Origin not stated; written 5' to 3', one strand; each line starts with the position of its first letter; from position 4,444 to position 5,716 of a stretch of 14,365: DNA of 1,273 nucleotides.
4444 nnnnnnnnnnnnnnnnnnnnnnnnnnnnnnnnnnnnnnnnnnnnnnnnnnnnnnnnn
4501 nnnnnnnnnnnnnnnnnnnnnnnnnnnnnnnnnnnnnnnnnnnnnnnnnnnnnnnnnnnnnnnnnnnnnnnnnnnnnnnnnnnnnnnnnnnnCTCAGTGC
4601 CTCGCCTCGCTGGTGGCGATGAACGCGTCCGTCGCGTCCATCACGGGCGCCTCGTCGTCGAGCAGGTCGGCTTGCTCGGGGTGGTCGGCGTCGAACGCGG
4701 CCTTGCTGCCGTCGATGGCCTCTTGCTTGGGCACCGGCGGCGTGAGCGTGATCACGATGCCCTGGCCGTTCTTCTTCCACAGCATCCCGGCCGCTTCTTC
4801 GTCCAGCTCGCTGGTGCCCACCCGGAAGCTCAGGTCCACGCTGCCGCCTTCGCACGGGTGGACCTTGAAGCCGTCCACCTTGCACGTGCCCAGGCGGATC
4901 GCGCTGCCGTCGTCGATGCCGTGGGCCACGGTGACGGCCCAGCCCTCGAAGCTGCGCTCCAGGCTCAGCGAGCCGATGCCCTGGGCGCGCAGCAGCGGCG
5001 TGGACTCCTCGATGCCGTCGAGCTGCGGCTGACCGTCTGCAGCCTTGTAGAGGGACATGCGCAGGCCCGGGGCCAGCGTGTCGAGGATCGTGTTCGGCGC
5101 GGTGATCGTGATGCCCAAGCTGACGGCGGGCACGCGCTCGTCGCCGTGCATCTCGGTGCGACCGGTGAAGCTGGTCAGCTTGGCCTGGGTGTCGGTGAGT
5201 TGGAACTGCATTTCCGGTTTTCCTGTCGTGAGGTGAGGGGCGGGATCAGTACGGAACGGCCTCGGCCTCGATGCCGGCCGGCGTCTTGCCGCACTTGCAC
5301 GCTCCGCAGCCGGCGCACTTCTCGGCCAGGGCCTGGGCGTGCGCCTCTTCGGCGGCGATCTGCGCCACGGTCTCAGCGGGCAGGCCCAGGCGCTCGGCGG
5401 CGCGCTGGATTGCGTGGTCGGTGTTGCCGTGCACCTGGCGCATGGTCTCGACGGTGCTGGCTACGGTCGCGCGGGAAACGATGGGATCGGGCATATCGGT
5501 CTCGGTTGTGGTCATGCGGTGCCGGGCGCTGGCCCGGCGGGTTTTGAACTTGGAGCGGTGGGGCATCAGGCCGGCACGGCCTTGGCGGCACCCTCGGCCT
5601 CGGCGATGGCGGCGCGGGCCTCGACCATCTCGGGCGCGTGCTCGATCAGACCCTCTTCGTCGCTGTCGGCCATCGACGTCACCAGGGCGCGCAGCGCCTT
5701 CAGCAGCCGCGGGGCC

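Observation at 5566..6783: ~200-residue E/R/K/A charged repeat tract in a protein next to the recombination module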

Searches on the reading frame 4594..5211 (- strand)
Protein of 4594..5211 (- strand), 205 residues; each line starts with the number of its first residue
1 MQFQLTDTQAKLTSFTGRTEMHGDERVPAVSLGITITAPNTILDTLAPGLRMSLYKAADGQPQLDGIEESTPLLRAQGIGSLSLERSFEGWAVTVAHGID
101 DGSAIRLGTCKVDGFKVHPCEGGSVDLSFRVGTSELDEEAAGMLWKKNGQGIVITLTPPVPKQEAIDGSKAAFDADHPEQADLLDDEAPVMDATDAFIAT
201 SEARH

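Call 6: search_protein_families(library=pfam, proteins=[window:4594-5211:-], max_evalue=0.01)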
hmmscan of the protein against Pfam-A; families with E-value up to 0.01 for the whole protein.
window:4594-5211:- (205 aa): 0 families

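Call 7: search_protein_families(library=phrogs, proteins=[window:4594-5211:-], max_evalue=0.01)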
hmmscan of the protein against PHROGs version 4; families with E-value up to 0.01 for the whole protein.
window:4594-5211:- (205 aa): 1 family
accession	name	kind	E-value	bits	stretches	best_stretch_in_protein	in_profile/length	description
phrog_30659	-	unknown function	0.0012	19.2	1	140-192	6-58/319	-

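Call 58: search_protein_families(library=ncbifam, proteins=[window:4594-5211:-], max_evalue=0.01)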
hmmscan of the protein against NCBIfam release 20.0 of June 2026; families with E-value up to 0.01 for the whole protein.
window:4594-5211:- (205 aa): 0 families

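Call 65: find_homologous_proteins(query=window:4594-5211:-)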
Query window:4594-5211:- (205 aa): 59 proteins with E <= 0.001 among 428 candidates.
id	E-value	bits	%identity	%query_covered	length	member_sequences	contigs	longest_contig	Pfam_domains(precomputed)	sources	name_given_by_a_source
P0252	7.4e-131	452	100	100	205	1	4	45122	-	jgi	jgi:hypothetical protein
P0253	3.2e-100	352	78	100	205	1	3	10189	-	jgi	jgi:hypothetical protein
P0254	2.9e-87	310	69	100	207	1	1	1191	-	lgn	-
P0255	9.8e-80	285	67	97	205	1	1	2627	-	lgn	-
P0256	4.8e-71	257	62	99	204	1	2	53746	-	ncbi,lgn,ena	-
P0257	6.8e-58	214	59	97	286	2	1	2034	-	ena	-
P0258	1.4e-56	209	51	99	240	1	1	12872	-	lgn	-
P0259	2.3e-56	209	59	87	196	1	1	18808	-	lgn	-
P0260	7.7e-56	207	52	97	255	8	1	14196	-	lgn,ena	-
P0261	3.9e-55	205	59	89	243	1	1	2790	-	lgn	-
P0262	8.5e-55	204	56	89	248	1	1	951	-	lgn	-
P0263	8.9e-55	204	54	99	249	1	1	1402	-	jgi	jgi:hypothetical protein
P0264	1.4e-54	203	53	92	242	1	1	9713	-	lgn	-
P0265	7.8e-54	200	53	96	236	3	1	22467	-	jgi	jgi:hypothetical protein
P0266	1.0e-53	200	58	87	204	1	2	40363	-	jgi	jgi:hypothetical protein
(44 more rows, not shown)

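Call 73: search_protein_families(library=padloc, proteins=[window:4594-5211:-], max_evalue=0.01)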
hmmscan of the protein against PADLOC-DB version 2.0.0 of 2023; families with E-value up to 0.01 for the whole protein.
window:4594-5211:- (205 aa): 0 families

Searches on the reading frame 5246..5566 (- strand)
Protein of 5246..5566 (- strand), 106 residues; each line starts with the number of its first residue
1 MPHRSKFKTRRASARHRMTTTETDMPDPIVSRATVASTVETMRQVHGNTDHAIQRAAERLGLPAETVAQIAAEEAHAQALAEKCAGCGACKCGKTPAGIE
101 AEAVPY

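Call 6: search_protein_families(library=pfam, proteins=[window:5246-5566:-], max_evalue=0.01)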
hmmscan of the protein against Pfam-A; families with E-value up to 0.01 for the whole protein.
window:5246-5566:- (106 aa): 0 families

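Call 7: search_protein_families(library=phrogs, proteins=[window:5246-5566:-], max_evalue=0.01)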
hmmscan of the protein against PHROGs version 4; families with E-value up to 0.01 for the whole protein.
window:5246-5566:- (106 aa): 0 families

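Call 58: search_protein_families(library=ncbifam, proteins=[window:5246-5566:-], max_evalue=0.01)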
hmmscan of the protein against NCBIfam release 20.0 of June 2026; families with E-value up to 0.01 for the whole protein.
window:5246-5566:- (106 aa): 0 families

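Call 73: search_protein_families(library=padloc, proteins=[window:5246-5566:-], max_evalue=0.01)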
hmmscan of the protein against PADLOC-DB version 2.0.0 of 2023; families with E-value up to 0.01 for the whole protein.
window:5246-5566:- (106 aa): 0 families
